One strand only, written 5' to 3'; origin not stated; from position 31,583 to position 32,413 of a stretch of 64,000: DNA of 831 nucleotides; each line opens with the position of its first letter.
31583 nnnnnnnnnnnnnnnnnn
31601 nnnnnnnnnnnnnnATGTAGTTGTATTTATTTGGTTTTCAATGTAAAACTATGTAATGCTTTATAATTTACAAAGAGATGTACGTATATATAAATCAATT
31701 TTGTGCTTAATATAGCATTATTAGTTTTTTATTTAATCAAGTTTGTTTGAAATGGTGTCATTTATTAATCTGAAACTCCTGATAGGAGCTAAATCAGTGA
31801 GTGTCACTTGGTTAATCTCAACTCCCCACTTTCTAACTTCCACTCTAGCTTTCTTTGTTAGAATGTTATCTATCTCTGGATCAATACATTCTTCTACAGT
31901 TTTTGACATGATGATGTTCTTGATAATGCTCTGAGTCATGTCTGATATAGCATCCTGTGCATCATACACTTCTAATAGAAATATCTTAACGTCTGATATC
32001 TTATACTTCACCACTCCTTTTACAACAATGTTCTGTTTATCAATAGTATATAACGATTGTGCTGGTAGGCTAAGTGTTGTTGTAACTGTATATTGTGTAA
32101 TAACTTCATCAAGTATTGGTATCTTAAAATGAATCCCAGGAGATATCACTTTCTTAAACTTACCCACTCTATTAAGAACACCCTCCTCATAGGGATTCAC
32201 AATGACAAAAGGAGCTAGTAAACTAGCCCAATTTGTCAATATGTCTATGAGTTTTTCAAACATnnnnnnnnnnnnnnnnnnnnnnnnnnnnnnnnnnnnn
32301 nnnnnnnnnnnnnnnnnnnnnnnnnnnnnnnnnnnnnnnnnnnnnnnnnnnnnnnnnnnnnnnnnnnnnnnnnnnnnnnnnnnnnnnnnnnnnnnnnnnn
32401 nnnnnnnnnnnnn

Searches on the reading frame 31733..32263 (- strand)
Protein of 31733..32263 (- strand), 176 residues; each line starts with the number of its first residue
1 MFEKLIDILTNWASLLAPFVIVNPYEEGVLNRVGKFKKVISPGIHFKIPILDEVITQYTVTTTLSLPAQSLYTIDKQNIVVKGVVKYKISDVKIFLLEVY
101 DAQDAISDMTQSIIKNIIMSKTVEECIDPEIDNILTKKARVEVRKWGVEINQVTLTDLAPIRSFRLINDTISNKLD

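Call 41: search_protein_families(library=pfam, proteins=[window:31733-32263:-], max_evalue=0.01)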
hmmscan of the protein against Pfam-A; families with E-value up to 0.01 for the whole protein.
window:31733-32263:- (176 aa): 1 family
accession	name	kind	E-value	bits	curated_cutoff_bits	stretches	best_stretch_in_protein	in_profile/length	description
PF01145.31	Band_7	-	2.6e-24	86.7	23.6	1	21-160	2-147/176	SPFH domain / Band 7 family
